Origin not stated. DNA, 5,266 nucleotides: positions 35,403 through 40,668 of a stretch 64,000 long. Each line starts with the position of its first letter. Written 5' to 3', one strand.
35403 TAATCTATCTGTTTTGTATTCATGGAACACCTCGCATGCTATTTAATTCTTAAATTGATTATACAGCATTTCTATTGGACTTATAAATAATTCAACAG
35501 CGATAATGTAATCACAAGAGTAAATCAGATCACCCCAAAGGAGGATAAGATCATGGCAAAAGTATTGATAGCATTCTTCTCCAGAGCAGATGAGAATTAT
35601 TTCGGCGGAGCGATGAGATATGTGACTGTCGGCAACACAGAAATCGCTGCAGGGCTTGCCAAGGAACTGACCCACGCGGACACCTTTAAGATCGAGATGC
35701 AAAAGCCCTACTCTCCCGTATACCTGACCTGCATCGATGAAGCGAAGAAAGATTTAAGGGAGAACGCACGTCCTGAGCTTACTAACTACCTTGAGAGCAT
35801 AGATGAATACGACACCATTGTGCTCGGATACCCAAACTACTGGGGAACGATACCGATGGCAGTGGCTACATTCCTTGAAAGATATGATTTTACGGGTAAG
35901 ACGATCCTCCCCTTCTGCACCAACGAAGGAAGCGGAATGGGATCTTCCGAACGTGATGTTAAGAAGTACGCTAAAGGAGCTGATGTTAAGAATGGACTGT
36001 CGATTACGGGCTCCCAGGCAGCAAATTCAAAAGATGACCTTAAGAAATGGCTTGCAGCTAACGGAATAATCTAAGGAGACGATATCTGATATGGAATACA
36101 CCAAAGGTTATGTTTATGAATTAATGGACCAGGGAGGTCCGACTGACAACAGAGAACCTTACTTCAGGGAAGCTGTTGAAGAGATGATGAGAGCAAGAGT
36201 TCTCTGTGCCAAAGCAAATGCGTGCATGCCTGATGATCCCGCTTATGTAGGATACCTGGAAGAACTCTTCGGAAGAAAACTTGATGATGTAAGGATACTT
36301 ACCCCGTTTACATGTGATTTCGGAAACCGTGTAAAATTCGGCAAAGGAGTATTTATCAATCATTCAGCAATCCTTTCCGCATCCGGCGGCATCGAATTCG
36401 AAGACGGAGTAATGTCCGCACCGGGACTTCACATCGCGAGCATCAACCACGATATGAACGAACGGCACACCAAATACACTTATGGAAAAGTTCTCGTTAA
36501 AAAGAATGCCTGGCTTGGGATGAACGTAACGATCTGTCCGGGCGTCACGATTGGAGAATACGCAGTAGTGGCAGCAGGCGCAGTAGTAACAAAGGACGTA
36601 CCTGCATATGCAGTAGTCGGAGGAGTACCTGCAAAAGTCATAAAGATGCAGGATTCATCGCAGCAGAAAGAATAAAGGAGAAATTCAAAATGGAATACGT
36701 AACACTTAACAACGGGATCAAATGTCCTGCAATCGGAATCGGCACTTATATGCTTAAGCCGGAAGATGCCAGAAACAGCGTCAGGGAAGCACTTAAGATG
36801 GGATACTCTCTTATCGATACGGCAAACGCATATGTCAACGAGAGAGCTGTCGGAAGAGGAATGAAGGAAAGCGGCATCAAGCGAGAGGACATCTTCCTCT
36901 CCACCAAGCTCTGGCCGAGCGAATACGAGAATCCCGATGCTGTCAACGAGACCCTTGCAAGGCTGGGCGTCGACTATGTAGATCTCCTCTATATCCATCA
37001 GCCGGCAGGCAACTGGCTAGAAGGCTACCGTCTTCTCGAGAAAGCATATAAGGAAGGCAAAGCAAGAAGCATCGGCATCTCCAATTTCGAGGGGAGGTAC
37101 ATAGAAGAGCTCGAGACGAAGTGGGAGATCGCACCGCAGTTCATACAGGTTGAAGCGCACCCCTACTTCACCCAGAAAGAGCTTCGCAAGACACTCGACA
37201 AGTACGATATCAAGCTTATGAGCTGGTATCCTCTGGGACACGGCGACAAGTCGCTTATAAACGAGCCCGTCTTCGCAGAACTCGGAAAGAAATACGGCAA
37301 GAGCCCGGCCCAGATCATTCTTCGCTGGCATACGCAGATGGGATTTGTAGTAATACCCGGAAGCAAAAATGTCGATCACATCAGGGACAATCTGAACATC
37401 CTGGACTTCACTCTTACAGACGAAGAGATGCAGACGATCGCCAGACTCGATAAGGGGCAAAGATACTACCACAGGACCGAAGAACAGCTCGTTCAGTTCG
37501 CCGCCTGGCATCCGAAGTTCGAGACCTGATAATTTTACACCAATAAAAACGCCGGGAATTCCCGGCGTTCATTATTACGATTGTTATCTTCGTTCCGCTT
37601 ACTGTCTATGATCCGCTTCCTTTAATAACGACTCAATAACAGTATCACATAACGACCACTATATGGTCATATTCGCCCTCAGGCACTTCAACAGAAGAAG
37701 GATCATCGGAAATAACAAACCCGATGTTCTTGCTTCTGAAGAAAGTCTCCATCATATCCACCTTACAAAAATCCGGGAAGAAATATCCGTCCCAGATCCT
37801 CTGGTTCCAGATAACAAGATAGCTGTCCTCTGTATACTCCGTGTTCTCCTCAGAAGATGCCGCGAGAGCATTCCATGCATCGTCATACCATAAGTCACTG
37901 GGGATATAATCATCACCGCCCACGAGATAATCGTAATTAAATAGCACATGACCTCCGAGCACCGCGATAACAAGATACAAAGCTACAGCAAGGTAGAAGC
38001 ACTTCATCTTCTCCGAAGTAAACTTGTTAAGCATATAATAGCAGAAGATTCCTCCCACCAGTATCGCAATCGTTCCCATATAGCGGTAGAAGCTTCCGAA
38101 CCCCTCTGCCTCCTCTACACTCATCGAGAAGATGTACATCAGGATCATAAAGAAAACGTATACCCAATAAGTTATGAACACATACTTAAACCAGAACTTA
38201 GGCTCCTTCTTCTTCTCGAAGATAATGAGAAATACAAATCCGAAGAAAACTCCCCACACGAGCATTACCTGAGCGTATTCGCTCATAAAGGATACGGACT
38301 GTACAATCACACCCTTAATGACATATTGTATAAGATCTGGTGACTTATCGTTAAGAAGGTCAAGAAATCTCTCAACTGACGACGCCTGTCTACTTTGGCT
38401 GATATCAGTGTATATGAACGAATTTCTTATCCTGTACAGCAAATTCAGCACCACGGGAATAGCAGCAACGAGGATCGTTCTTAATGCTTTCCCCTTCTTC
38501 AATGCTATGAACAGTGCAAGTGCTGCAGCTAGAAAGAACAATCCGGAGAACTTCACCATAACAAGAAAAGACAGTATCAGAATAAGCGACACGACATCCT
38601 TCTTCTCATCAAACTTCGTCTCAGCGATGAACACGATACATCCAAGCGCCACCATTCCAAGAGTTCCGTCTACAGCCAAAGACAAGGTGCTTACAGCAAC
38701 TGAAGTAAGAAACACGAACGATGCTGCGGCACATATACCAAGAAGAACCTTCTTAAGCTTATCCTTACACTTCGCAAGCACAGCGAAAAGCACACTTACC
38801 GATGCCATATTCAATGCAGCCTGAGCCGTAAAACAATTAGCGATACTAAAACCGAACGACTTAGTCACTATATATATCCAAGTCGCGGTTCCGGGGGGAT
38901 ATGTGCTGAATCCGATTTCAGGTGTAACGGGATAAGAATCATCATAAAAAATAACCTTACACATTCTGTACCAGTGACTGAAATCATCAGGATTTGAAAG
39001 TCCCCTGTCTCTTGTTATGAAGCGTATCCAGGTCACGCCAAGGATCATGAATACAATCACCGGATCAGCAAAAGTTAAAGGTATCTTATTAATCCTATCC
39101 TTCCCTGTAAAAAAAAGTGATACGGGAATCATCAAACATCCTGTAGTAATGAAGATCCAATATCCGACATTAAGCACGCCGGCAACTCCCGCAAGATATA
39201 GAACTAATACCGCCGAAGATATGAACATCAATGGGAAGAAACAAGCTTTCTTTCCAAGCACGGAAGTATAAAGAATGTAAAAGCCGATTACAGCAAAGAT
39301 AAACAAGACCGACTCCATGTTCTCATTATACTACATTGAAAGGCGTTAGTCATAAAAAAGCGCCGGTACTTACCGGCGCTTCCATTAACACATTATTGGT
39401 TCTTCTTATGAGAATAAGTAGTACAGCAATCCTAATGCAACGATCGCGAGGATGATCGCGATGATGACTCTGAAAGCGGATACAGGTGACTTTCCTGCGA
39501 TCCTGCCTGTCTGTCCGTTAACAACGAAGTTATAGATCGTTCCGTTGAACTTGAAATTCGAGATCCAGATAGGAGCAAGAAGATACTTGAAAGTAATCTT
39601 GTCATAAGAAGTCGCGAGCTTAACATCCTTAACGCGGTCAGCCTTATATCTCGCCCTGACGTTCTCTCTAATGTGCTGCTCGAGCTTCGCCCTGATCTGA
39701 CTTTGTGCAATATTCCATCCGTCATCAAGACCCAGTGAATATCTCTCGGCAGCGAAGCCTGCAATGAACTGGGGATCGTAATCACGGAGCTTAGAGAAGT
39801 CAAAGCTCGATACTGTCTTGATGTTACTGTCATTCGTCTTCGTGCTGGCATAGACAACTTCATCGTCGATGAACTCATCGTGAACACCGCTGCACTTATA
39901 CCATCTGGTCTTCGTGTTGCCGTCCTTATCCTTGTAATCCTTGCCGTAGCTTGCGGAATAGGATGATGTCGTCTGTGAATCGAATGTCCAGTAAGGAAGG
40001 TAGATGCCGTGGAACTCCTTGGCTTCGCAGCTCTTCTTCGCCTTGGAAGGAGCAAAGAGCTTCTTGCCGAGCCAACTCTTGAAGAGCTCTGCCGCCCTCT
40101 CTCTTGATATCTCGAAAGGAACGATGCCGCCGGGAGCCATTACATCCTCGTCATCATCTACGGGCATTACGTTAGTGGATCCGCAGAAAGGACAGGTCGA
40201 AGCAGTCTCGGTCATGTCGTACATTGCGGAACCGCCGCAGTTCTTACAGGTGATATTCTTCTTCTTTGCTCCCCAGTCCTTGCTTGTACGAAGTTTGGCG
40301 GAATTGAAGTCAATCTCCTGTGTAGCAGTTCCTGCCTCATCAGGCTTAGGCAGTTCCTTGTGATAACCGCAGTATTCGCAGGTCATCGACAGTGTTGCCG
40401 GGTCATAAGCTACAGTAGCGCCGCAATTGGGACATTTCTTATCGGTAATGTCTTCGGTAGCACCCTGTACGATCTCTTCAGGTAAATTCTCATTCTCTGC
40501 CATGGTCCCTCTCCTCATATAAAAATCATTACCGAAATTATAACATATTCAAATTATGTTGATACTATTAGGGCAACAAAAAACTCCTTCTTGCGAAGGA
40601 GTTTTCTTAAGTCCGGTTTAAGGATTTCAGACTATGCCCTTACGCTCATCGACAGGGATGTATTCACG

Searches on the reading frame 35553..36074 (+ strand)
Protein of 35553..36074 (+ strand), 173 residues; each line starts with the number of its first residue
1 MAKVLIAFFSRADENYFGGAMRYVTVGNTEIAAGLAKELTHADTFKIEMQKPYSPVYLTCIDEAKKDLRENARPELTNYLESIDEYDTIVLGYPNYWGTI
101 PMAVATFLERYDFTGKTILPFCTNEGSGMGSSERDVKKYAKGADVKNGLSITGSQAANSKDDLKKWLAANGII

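Call 68: search_protein_families(library=pfam, proteins=[window:35553-36074:+], max_evalue=0.0001)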
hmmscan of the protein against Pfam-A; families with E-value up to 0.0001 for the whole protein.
window:35553-36074:+ (173 aa): 2 families
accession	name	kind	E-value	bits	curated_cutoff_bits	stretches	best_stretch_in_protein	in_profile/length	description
PF12682.12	Flavodoxin_4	-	7.6e-26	90.9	24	1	25-168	9-153/155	Flavodoxin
PF03358.20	FMN_red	-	1.8e-06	28.1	24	1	29-137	16-129/152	NADPH-dependent FMN reductase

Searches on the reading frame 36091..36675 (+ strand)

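Call 67: search_protein_families(library=pfam, proteins=[window:36091-36675:+], max_evalue=0.0001)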
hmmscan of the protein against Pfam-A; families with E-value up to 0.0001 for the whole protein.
window:36091-36675:+ (194 aa): 2 families
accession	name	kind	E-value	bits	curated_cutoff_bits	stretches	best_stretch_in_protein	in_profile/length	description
PF00132.30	Hexapep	-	3.3e-10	39.7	27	1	135-168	3-36/36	Bacterial transferase hexapeptide (six repeats)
PF14602.12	Hexapep_2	-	6.6e-06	26.2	27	1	138-168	6-34/34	Hexapeptide repeat of succinyl-transferase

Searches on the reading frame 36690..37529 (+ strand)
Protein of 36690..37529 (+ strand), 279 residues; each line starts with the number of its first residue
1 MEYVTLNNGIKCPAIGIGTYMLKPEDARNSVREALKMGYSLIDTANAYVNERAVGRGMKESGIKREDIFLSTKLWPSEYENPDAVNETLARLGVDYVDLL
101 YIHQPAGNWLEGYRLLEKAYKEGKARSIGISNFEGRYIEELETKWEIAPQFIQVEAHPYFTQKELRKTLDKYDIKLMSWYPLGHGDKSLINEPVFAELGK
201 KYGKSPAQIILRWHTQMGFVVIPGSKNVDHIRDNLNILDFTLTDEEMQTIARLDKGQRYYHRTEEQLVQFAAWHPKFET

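Call 67: search_protein_families(library=pfam, proteins=[window:36690-37529:+], max_evalue=0.0001)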
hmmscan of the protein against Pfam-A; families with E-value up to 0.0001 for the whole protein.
window:36690-37529:+ (279 aa): 1 family
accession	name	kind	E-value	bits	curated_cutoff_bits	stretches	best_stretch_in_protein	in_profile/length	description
PF00248.27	Aldo_ket_red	-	4.2e-53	180.8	24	1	15-254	2-290/291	Aldo/keto reductase family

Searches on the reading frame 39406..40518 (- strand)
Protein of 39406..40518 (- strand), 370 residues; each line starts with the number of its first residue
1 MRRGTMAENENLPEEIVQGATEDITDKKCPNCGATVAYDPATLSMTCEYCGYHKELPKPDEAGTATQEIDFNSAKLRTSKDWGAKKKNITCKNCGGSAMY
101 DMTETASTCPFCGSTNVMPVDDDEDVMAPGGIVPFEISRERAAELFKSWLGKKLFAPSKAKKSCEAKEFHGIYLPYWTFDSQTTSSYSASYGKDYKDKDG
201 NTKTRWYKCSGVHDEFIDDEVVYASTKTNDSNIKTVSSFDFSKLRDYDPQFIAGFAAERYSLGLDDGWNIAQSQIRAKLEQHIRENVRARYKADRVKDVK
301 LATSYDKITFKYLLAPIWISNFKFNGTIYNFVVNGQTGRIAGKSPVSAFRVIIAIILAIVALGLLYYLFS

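Call 6: search_protein_families(library=pfam, proteins=[window:39406-40518:-], max_evalue=0.01)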
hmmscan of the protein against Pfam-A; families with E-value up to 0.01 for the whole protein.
window:39406-40518:- (370 aa): 8 families
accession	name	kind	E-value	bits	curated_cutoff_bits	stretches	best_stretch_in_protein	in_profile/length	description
PF08271.17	Zn_Ribbon_TF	-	6.1e-07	29.3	29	1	28-52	2-27/43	TFIIB zinc-binding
PF01155.25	HypA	-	0.00035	21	28.9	0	85-121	67-101/112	Hydrogenase/urease nickel incorporation, metallochaperone, hypA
PF14354.12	Lar_restr_allev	-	0.0011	19.6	28.6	0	108-122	5-19/58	Restriction alleviation protein Lar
PF12760.12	Zn_ribbon_IS1595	-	0.0014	19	25.4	0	82-114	15-45/46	Transposase zinc-ribbon domain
PF12773.13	DZR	-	0.0022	18.5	27.3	0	26-51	12-31/45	Double zinc ribbon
PF13248.11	Zn_ribbon_3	-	0.0037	17.1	27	0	27-52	3-24/26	zinc-ribbon domain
PF24042.1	DUF7351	-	0.0064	16.7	31.2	0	26-108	1-86/177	Domain of unknown function (DUF7351)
PF13240.11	Zn_Ribbon_1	-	0.0098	16.1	25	0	28-34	15-21/23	zinc-ribbon domain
